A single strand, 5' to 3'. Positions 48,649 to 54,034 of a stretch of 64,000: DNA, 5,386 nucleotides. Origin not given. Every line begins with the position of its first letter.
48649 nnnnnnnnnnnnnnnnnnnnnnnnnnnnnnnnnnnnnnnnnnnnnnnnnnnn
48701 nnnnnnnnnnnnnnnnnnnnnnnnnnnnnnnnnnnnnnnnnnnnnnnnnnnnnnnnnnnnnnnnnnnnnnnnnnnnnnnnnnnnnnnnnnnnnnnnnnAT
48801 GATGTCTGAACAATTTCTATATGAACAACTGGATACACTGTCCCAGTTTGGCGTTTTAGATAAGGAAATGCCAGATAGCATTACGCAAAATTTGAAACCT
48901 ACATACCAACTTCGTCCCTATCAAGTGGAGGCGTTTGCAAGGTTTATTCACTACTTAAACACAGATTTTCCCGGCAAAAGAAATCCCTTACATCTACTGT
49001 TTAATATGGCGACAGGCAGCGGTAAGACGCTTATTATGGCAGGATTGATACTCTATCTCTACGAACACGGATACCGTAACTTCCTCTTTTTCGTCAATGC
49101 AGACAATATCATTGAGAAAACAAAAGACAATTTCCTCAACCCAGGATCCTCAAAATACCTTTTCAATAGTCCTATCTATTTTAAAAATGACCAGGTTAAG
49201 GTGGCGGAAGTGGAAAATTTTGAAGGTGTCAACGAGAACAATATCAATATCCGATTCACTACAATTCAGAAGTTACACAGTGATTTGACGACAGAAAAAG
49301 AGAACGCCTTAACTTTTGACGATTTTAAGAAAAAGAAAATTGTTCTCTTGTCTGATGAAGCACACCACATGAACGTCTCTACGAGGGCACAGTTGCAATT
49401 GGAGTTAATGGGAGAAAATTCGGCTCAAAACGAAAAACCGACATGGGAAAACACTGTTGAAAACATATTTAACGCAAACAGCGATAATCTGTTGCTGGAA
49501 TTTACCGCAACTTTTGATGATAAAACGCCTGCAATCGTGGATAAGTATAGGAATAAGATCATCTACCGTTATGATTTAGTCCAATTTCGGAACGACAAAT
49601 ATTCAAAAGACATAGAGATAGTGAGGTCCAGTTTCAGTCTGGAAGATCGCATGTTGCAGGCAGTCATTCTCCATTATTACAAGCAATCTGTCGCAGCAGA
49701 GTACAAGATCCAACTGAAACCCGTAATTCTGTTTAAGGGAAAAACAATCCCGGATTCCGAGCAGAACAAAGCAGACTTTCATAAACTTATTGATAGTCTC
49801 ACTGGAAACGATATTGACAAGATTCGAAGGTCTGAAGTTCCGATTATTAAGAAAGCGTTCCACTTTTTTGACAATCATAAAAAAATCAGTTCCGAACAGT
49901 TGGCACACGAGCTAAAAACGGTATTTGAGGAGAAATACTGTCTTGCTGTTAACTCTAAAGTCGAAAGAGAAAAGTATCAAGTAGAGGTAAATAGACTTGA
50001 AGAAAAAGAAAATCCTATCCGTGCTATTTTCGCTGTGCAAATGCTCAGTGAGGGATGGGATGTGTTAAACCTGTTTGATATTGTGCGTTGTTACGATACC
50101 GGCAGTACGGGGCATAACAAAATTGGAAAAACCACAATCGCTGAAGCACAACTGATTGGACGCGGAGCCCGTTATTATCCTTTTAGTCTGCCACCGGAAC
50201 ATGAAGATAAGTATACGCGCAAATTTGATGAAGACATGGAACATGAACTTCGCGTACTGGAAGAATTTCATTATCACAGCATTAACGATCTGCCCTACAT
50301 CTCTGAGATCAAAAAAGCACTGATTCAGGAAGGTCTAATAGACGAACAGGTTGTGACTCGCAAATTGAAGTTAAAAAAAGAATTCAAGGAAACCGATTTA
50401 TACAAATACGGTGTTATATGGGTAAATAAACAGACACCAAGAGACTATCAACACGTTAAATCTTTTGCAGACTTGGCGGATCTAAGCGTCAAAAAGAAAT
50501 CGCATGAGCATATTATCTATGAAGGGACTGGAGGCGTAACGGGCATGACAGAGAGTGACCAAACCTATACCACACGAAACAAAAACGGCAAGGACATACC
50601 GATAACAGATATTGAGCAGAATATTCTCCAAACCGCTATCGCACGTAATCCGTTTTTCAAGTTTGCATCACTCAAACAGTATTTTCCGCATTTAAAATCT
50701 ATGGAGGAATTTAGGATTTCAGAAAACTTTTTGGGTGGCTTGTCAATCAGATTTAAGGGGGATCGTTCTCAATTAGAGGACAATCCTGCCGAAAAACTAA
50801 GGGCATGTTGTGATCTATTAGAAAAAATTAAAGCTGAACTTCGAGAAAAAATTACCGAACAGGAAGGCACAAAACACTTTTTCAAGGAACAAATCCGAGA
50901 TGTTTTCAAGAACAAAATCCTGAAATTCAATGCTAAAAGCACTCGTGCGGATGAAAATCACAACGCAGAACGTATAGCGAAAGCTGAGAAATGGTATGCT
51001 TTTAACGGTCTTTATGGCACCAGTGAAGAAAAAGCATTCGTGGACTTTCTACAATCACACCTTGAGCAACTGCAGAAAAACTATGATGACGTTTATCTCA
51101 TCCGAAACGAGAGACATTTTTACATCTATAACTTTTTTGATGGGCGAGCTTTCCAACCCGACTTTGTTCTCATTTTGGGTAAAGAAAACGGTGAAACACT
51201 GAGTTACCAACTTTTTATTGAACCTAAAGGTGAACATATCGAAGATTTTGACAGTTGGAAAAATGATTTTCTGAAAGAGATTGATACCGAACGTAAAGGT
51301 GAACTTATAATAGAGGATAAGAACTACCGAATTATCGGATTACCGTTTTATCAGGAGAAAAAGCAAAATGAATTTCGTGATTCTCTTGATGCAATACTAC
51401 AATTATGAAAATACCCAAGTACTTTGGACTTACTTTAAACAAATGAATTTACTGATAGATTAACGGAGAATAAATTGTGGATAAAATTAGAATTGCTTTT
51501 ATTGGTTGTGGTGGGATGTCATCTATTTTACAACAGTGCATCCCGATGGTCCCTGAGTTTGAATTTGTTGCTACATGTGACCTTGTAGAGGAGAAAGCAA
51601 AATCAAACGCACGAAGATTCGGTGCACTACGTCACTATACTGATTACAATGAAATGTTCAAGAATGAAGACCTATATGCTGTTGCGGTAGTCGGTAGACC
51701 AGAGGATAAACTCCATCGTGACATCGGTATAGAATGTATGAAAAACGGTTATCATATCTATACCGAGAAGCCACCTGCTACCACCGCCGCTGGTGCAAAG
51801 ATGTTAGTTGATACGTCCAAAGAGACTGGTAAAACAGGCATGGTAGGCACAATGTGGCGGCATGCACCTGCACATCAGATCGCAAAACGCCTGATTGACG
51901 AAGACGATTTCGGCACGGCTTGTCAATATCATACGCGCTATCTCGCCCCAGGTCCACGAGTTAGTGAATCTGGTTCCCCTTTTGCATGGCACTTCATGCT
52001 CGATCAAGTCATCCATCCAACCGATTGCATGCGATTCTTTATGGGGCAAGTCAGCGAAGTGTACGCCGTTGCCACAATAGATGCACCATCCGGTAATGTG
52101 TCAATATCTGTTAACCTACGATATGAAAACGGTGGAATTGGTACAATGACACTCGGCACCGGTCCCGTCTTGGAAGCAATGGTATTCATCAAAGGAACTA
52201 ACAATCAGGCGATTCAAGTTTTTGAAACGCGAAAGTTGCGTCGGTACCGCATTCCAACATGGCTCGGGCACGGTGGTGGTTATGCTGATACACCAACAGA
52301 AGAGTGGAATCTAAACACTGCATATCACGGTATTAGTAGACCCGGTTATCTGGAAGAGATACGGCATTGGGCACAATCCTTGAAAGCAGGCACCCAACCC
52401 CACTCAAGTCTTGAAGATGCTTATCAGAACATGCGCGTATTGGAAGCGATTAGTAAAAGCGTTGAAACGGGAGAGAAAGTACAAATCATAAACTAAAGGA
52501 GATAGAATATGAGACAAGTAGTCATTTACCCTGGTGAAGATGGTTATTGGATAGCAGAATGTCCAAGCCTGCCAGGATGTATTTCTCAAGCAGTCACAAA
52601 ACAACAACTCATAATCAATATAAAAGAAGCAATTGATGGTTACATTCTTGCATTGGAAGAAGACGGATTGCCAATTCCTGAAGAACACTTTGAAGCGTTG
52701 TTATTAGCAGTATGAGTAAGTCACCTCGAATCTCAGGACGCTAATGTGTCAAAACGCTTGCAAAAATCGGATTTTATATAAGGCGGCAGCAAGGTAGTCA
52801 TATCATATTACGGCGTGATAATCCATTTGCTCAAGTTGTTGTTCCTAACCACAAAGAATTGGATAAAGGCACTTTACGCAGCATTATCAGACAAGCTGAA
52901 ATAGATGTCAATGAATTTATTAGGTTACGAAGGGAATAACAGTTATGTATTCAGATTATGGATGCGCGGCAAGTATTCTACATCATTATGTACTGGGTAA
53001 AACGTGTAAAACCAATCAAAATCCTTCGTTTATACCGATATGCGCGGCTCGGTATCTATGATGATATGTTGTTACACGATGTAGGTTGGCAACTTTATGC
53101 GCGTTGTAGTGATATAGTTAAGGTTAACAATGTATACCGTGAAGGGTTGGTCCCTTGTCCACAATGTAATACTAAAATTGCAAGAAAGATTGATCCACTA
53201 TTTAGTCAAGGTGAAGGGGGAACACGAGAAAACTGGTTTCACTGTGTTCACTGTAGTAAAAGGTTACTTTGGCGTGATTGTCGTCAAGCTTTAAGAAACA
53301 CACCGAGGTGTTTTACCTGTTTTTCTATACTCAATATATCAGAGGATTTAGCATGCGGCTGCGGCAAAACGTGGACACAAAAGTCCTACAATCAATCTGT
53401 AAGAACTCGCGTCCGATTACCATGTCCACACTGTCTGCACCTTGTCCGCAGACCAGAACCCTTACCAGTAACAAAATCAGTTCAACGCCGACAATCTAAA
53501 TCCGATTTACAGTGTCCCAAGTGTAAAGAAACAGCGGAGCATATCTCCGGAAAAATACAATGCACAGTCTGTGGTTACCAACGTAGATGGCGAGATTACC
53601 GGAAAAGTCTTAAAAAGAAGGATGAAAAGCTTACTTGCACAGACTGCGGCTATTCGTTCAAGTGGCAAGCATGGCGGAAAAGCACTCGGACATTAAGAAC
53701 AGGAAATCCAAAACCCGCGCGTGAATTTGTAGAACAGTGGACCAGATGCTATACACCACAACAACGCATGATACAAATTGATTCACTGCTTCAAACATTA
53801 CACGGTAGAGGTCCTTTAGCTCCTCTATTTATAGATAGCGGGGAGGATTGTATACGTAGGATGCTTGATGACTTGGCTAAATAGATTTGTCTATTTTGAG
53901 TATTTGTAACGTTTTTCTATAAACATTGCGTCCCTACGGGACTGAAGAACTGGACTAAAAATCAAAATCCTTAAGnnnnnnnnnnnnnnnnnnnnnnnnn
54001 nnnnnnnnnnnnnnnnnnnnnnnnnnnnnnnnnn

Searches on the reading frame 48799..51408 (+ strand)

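Call 47: search_protein_families(library=pfam, proteins=[window:48799-51408:+], max_evalue=0.00001)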
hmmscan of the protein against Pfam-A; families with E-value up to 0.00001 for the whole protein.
window:48799-51408:+ (869 aa): 2 families
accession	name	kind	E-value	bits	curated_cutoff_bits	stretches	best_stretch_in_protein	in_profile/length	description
PF04851.21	ResIII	-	3.5e-31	108.8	22.5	1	36-240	2-163/164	Type III restriction enzyme, res subunit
PF00270.35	DEAD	-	2.2e-06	27.9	26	0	66-207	17-145/167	DEAD/DEAH box helicase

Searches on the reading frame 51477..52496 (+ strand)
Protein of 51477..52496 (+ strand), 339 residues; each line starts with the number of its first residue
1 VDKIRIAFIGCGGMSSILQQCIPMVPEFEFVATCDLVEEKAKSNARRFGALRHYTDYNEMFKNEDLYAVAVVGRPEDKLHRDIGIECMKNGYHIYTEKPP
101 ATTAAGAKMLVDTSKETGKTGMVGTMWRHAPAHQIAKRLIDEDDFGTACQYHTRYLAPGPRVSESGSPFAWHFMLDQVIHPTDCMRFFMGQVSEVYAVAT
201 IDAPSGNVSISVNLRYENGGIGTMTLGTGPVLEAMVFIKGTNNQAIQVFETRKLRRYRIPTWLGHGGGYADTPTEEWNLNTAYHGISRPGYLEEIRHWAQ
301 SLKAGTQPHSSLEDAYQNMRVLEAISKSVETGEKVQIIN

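Call 47: search_protein_families(library=pfam, proteins=[window:51477-52496:+], max_evalue=0.00001)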
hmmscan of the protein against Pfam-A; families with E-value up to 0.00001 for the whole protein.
window:51477-52496:+ (339 aa): 3 families
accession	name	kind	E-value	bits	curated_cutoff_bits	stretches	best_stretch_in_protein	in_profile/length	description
PF01408.29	GFO_IDH_MocA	-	4e-17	63.5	24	1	4-124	1-119/120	Oxidoreductase family, NAD-binding Rossmann fold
PF02894.22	GFO_IDH_MocA_C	-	1.9e-11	44.7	22.9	1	137-337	1-218/218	Oxidoreductase family, C-terminal alpha/beta domain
PF22725.1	GFO_IDH_MocA_C3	-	6.6e-11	42.7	27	1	134-228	2-104/124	GFO/IDH/MocA C-terminal domain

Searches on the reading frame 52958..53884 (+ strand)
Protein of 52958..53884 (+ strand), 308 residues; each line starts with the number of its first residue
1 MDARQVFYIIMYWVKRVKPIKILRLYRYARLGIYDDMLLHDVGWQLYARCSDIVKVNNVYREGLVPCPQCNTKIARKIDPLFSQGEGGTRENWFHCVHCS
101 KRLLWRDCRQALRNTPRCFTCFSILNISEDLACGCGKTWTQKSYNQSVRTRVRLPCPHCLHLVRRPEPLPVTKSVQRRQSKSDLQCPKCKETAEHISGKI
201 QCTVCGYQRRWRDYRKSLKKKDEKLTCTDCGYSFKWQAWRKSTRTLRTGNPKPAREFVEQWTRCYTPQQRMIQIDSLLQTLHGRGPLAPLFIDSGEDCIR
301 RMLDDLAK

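Call 8: search_protein_families(library=pfam, proteins=[window:52958-53884:+], max_evalue=0.01)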
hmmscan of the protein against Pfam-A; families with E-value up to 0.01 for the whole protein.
window:52958-53884:+ (308 aa): 2 families
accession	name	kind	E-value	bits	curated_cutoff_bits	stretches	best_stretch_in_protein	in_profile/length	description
PF05876.18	GpA_ATPase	-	0.0036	17.4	25.6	1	138-195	179-235/247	Phage terminase large subunit gpA, ATPase domain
PF12898.13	Stc1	-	0.0044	18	24.8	1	176-230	31-82/84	Stc1 domain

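Call 9: search_protein_families(library=ncbifam, proteins=[window:52958-53884:+], max_evalue=0.01)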
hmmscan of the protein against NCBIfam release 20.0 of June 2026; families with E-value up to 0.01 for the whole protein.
window:52958-53884:+ (308 aa): 1 family
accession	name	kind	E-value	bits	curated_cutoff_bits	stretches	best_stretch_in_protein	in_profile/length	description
NF038384.1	zinc_YnfU_fam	subfamily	0.0012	18.3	36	0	177-201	10-34/52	YnfU family zinc-binding protein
